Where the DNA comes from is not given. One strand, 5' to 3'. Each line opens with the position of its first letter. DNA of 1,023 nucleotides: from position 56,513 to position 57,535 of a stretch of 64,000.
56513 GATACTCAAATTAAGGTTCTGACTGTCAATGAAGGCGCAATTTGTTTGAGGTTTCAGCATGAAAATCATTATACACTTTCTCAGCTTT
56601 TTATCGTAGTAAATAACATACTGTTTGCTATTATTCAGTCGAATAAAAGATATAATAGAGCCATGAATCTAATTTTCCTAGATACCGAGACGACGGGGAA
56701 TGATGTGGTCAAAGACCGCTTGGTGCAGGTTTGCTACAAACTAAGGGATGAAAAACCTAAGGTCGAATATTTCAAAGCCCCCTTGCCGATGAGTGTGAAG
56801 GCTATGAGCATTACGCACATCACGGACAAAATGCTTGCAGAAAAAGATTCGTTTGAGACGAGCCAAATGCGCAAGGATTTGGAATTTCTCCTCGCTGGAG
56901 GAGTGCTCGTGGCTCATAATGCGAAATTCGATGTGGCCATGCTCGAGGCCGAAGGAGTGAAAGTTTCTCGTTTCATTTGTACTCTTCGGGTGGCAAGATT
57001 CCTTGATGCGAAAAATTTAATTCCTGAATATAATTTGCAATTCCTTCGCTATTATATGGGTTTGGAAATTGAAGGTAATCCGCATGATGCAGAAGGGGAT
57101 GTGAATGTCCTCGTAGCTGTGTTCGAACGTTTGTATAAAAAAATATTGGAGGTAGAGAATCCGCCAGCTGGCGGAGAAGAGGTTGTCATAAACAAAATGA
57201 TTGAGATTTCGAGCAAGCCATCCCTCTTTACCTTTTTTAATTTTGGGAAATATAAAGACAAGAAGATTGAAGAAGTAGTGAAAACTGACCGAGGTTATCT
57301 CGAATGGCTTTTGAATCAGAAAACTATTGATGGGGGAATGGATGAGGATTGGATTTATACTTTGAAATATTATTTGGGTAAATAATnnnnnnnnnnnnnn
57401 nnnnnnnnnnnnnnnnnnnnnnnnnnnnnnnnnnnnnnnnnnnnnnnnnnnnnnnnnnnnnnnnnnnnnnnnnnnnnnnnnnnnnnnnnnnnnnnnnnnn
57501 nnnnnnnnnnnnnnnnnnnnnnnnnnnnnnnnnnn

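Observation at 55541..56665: Duplicated 30-bp promoter/start-codon cassette driving two different genes, part of a TATAAT-N6-ATG leaderless pattern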

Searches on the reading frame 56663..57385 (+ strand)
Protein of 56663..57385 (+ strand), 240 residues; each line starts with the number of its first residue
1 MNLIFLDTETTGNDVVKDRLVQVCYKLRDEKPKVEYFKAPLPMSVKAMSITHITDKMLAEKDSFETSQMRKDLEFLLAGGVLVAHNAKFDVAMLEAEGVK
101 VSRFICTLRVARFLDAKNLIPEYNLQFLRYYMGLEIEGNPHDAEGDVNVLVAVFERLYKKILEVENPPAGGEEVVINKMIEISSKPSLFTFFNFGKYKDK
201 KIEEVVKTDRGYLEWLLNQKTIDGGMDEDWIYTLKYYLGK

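Call 14: search_protein_families(library=pfam, proteins=[window:56663-57385:+], max_evalue=0.01)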
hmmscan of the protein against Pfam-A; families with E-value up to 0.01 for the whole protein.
window:56663-57385:+ (240 aa): 3 families
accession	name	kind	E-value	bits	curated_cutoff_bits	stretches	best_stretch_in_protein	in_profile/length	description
PF00929.31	RNase_T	-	6.8e-18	66.2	24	1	4-154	1-164/164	Exonuclease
PF20600.3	ExoX-like_C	-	4.6e-12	45.6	26.5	1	192-219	1-28/30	Exodeoxyribonuclease X-like C-terminal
PF01612.26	DNA_pol_A_exo1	-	0.00014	22.2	23.6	1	5-127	24-122/173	3'-5' exonuclease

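Call 15: find_encoding_contigs(protein=window:56663-57385:+, flank=10000, max_places=10)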
Protein window:56663-57385:+ (240 aa): 7 contigs read that carry it; 3 places shown.
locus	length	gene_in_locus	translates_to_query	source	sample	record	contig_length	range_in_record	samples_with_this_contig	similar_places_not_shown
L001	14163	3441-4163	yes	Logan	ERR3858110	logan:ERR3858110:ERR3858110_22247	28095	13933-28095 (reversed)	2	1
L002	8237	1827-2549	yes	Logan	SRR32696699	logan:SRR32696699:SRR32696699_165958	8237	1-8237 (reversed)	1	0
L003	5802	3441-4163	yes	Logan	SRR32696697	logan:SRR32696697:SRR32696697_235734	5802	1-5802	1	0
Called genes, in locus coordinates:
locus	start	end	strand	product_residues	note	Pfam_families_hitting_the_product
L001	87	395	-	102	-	-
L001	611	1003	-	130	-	PF07884:VKOR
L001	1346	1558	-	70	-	-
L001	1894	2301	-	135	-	-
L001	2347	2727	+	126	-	-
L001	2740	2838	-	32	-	-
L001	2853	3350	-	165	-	PF01936:NYN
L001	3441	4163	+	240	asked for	PF00929:RNase_T, PF20600:ExoX-like_C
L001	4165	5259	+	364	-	PF11141:DUF2914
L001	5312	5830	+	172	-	PF04173:DoxD, PF07681:DoxX (weak)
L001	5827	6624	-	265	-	-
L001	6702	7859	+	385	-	PF00270:DEAD, PF04851:ResIII, PF00271:Helicase_C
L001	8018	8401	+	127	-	PF05514:HR_lesion (faint), PF07681:DoxX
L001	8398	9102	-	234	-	PF18306:LDcluster4, PF03641:Lysine_decarbox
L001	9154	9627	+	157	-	PF00254:FKBP_C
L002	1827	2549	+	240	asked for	PF00929:RNase_T, PF20600:ExoX-like_C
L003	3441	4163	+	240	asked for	PF00929:RNase_T, PF20600:ExoX-like_C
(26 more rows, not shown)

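Call 18: find_homologous_proteins(query=window:56663-57385:+, max_evalue=1e-10)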
Query window:56663-57385:+ (240 aa): 3179 proteins with E <= 1e-10 among 3749 candidates; the best 120 are listed.
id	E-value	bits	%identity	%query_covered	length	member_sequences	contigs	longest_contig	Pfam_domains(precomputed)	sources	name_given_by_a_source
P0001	2.6e-152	523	98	100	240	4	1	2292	PF00929.32,PF20600.4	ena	-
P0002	8.5e-139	479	91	100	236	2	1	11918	PF00929.32,PF01612.27,PF20600.4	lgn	-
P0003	3.6e-122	424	80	100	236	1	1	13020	PF00929.32,PF20600.4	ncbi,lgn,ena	-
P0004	1.5e-121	422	80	100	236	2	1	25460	PF00929.32,PF20600.4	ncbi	-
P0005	5.4e-120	417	80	100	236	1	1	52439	PF00929.32,PF20600.4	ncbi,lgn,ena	-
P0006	3.7e-116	405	75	100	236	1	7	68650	PF00929.32,PF13482.13,PF20600.4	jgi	jgi:DNA polymerase III epsilon subunit-like protein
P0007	1.1e-113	397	73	100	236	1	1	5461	PF00929.32,PF20600.4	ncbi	-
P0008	3.9e-108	378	71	100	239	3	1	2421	PF00929.32,PF01612.27,PF20600.4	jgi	-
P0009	2.4e-107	376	72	100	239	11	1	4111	PF00929.32,PF01612.27,PF20600.4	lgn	-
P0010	4.4e-106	372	71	99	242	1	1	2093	PF00929.32,PF01612.27,PF20600.4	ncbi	-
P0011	1.0e-102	361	83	82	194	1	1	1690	PF00929.32,PF20600.4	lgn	-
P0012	2.4e-101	356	69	100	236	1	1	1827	PF00929.32,PF20600.4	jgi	jgi:DNA polymerase III epsilon subunit-like protein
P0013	2.8e-101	356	70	99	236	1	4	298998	PF00929.32,PF01612.27,PF20600.4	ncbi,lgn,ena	ncbi:MAG: 3'-5' exonuclease [Patescibacteria group bacterium]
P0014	2.9e-101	356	68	100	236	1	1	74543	PF00929.32,PF01612.27,PF20600.4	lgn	-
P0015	1.7e-100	353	67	100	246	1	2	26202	PF00929.32,PF01612.27,PF20600.4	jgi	-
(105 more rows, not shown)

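Call 20: find_encoding_contigs(protein=P0002, flank=6000, max_places=3)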
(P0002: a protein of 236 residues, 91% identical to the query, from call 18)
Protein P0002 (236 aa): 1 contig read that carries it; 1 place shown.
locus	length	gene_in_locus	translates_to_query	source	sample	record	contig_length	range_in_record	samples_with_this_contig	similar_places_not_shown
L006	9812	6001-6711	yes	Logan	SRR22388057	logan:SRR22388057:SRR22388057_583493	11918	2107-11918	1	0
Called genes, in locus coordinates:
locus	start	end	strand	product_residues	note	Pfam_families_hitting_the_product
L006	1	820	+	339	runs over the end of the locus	PF05496:RuvB_N (weak), PF13177:DNA_pol3_delta2 (weak), PF13604:AAA_30 (faint), PF00004:AAA, PF13401:AAA_22 (faint), PF13177:DNA_pol3_delta2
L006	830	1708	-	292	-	PF00246:Peptidase_M14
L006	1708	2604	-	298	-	PF00246:Peptidase_M14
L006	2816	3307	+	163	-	PF02481:DNA_processg_A (weak)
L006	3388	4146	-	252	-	PF00404:Dockerin_1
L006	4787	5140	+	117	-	PF00173:Cyt-b5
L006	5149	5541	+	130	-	PF07681:DoxX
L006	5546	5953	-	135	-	-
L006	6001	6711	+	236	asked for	PF00929:RNase_T, PF01612:DNA_pol_A_exo1 (faint), PF20600:ExoX-like_C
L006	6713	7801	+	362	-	PF11141:DUF2914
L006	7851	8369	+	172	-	PF04173:DoxD, PF07681:DoxX (weak)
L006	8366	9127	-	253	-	-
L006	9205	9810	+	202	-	?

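Call 21: find_encoding_contigs(protein=P0005, flank=6000, max_places=3)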
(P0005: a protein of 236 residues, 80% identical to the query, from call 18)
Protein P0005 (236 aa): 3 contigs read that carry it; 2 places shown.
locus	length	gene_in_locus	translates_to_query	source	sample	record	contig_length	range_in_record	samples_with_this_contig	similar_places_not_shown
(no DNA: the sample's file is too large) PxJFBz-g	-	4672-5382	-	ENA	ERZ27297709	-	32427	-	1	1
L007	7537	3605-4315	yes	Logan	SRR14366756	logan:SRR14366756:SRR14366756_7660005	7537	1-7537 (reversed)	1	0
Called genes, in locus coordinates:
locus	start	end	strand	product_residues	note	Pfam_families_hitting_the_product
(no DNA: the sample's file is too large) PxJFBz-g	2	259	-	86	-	?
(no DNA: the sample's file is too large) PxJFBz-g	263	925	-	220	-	-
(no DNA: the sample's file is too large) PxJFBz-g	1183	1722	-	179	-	-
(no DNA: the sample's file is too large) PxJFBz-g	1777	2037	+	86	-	-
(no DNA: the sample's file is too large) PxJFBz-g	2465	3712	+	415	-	-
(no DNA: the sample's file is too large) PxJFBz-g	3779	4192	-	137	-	-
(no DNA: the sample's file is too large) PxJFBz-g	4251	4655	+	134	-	-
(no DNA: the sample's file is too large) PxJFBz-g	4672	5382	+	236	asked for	PF00929:RNase_T, PF20600:ExoX-like_C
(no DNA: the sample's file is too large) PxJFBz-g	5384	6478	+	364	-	PF11141:DUF2914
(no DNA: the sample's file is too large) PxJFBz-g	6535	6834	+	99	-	PF09851:SHOCT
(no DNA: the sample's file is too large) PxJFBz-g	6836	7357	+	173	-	PF04173:DoxD, PF07681:DoxX (weak)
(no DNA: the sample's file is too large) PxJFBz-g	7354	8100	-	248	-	-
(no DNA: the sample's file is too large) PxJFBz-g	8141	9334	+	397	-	PF04851:ResIII, PF00270:DEAD, PF00271:Helicase_C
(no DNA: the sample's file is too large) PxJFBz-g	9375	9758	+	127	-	PF05514:HR_lesion (faint), PF07681:DoxX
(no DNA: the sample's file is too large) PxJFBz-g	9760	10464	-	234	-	PF18306:LDcluster4, PF03641:Lysine_decarbox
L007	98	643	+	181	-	-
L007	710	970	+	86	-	-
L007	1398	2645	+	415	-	-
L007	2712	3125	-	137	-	-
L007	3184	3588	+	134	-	-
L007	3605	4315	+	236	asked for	PF00929:RNase_T, PF20600:ExoX-like_C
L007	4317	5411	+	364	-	PF11141:DUF2914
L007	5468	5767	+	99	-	PF09851:SHOCT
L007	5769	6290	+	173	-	PF04173:DoxD, PF07681:DoxX (weak)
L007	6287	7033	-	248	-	-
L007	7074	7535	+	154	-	?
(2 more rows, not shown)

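Call 22: find_encoding_contigs(protein=P0006, flank=6000, max_places=3)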
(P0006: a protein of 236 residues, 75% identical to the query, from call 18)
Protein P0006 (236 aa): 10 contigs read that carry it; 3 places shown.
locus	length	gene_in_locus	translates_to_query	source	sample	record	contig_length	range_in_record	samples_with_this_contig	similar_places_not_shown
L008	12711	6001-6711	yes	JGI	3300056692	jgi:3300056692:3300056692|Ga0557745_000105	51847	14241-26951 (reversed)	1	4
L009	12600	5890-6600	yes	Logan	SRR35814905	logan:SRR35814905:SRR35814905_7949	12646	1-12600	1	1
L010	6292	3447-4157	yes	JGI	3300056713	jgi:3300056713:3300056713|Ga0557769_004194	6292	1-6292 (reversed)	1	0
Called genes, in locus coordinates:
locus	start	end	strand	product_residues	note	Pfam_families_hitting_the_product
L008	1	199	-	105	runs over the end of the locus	-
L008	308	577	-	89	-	PF01541:GIY-YIG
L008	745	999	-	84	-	PF01541:GIY-YIG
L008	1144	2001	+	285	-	PF01551:Peptidase_M23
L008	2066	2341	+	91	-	-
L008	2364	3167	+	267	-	-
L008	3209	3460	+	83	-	-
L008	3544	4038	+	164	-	-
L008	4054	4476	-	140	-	-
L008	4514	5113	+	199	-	PF12917:YfbR-like (weak), PF13023:HD_3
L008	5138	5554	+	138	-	PF10648:Gmad2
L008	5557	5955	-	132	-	-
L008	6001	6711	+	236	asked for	PF00929:RNase_T, PF13482:RNase_H_2 (faint), PF20600:ExoX-like_C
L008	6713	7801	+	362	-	PF11141:DUF2914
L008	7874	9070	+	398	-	PF00270:DEAD, PF04851:ResIII (weak), PF00271:Helicase_C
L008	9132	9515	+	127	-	PF07681:DoxX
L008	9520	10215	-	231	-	PF18306:LDcluster4, PF03641:Lysine_decarbox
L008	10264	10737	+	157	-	PF00254:FKBP_C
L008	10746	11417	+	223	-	PF13177:DNA_pol3_delta2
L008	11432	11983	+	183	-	PF01765:RRF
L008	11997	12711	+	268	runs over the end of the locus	PF02163:Peptidase_M50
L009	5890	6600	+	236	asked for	PF00929:RNase_T, PF13482:RNase_H_2 (faint), PF20600:ExoX-like_C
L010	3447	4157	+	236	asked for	PF00929:RNase_T, PF13482:RNase_H_2 (faint), PF20600:ExoX-like_C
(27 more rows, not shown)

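Call 27: find_related_loci(query=A1, collection=genome_contigs, flank=4000)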
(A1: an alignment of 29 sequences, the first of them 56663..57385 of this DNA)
Query A1 (240 aa) in genome_contigs; peptide patterns used: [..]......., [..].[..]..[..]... (x = any residue, [..] = any of these).
471 stretches matched a pattern; 153 encode a relative of the query (tblastn E <= 1e-3); the best 80 are kept; 80 distinct loci.
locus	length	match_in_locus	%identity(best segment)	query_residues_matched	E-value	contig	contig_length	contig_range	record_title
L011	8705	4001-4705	80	1-239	2e-126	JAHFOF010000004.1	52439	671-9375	MAG: bacterium isolate nzgw498 NODE_822_length_52440_cov_3.800895, whole genome shotgun sequence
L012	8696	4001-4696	69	3-238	1e-106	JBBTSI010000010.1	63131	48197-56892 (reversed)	MAG: Patescibacteria group bacterium isolate H43-bin056_1 H43_bin056_1_000000000010, whole genome shotgun sequence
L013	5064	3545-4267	69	3-239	2e-106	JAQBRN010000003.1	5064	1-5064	MAG: Parcubacteria group bacterium isolate RYN_400 scaffold_826538, whole genome shotgun sequence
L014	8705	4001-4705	71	1-240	6e-106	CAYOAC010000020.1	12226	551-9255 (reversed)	MAG TPA_asm: uncultured Candidatus Saccharibacteria bacterium isolate SRP286056_co3_500 genome assembly, contig: NODE_58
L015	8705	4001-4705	68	1-240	8e-106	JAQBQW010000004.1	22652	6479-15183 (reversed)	MAG: Parcubacteria group bacterium isolate RYN_383 scaffold_613788, whole genome shotgun sequence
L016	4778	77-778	68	1-238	2e-105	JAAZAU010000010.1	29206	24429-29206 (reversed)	MAG: Parcubacteria group bacterium isolate AS06rmzACSIP_46 465420_AS06, whole genome shotgun sequence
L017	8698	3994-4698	69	1-240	7e-105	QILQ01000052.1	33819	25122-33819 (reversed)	MAG: Candidatus Zambryskibacteria bacterium isolate SZUA-15 Ga0063293_10000598, whole genome shotgun sequence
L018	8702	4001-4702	64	1-239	3e-103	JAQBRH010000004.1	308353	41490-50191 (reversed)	MAG: Parcubacteria group bacterium isolate RYN_394 scaffold_2978447, whole genome shotgun sequence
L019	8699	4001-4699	69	3-240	6e-102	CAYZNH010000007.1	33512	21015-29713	MAG TPA_asm: uncultured Candidatus Saccharibacteria bacterium isolate binchicken_co245_75 genome assembly, contig: NODE_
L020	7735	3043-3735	66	3-238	4e-101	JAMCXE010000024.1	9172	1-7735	MAG: Patescibacteria group bacterium isolate FK_Sedi_B_Bin.438 NODE_32132_length_9172_cov_2.26633, whole genome shotgun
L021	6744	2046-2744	66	3-240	6e-101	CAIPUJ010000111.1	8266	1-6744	uncultured bacterium isolate Loclat_bin-14315 genome assembly, contig: bin-14315:111/117, whole genome shotgun sequence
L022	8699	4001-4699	68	3-240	9e-101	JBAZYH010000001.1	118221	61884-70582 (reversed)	MAG: Candidatus Paceibacterota bacterium isolate SO_2017_GW1_76 NODE_1106_length_118221_cov_1.877191_OW334_2017, whole g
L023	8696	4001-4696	66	3-239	8e-101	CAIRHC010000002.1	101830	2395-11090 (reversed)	MAG: Candidatus Vogelbacteria bacterium isolate KTt_bin-1541 genome assembly, contig: bin-1541:02/11, whole genome shotg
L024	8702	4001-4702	64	2-240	2e-100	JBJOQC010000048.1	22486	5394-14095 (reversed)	MAG: Candidatus Parcubacteria bacterium isolate whiteclaycreek2_2019_sw_WHONDRS-S19S_0038_B_bin.23 scaffold_1461937, who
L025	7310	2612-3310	67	3-240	2e-100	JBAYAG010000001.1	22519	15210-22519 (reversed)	MAG: Candidatus Paceibacterota bacterium isolate SO_2016_CLC_T1_64 scaffold01364_PH3_Jul14_2016, whole genome shotgun se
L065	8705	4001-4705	62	2-239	2e-93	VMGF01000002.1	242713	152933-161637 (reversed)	MAG: Parcubacteria group bacterium Gr01-1014_3 G01um10143_scaffold_5, whole genome shotgun sequence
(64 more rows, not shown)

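Call 54: find_encoding_contigs(protein=P0004, flank=5000, max_places=2)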
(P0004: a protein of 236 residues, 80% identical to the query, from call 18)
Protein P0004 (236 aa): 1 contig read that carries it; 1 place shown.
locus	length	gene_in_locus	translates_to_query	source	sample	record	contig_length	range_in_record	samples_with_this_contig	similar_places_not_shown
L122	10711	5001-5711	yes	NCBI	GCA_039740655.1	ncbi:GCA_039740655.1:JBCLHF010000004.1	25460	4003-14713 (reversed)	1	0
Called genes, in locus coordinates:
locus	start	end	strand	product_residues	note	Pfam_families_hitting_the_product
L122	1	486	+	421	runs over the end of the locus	PF02403:Seryl_tRNA_N, PF00587:tRNA-synt_2b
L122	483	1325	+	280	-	PF08478:POTRA_1 (weak)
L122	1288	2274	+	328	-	PF01207:Dus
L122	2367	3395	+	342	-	PF05496:RuvB_N (weak), PF13177:DNA_pol3_delta2 (weak), PF00004:AAA, PF13401:AAA_22 (faint), PF13177:DNA_pol3_delta2, PF12169:DNA_pol3_gamma3 (weak)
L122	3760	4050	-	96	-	-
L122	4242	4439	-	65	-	-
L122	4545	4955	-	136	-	-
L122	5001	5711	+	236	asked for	PF00929:RNase_T, PF20600:ExoX-like_C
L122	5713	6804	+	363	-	PF11141:DUF2914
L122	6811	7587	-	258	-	-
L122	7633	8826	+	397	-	PF04851:ResIII, PF00270:DEAD, PF00271:Helicase_C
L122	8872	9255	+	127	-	PF05514:HR_lesion (faint), PF07681:DoxX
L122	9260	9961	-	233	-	PF18306:LDcluster4, PF03641:Lysine_decarbox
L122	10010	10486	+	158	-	PF00254:FKBP_C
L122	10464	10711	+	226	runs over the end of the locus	PF13177:DNA_pol3_delta2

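Call 55: find_encoding_contigs(protein=P0007, flank=5000, max_places=2)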
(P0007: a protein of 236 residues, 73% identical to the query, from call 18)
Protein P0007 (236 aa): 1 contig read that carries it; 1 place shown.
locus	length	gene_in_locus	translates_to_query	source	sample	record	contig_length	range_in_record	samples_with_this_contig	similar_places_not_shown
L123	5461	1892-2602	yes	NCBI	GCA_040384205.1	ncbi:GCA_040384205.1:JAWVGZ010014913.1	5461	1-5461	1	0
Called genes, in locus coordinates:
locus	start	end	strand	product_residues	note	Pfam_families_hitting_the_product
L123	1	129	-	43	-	?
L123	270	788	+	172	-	PF04542:Sigma70_r2, PF04545:Sigma70_r4 (weak), PF08281:Sigma70_r4_2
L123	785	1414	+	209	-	PF18915:DUF5667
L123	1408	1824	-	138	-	-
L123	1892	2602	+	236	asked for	PF00929:RNase_T, PF20600:ExoX-like_C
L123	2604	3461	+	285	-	-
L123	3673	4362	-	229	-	-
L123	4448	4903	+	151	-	-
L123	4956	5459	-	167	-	?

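Call 59: search_protein_families(library=pfam, proteins=[L007:3184-3588:+], max_evalue=0.01)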
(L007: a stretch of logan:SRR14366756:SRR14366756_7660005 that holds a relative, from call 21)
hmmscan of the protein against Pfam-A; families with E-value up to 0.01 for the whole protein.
L007:3184-3588:+ (134 aa): 1 family
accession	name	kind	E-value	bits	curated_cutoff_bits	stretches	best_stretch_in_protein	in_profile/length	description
PF18765.7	Polbeta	-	0.0096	16.5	26.9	0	32-74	28-67/93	Polymerase beta, Nucleotidyltransferase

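Call 60: search_protein_families(library=padloc, proteins=[L007:3184-3588:+], max_evalue=0.01)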
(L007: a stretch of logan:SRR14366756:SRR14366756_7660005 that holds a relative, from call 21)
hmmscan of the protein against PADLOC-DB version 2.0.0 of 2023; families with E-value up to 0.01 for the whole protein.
L007:3184-3588:+ (134 aa): 0 families

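Call 69: list_cluster_members(proteins=[window:56663-57385:+, window:55569-55949:+])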
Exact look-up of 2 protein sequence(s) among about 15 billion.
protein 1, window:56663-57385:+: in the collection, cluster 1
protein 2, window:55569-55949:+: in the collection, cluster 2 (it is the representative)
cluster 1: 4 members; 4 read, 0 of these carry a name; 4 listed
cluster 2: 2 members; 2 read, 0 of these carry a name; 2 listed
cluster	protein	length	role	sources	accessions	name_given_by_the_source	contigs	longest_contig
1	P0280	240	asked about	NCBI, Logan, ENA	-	-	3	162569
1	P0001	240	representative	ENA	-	-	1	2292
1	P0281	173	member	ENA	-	-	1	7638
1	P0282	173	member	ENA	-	-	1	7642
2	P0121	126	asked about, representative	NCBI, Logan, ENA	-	-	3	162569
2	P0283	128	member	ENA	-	-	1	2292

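Call 87: search_protein_families(library=pfam, proteins=[L065:3234-3965:+, L020:323-574:+], max_evalue=0.001)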
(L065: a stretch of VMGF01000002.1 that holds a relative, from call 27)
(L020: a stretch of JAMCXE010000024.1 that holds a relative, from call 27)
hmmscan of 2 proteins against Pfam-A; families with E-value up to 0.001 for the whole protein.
L065:3234-3965:+ (243 aa): 1 family
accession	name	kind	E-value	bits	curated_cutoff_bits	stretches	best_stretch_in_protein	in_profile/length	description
PF08378.17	NERD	-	1.4e-17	64.6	22.1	1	81-191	1-110/111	Nuclease-related domain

L020:323-574:+ (83 aa): 1 family
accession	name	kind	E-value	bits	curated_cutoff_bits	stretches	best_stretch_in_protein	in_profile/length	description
PF04221.18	RelB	-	2.6e-12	46.9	22.4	1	2-57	2-60/82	RelB antitoxin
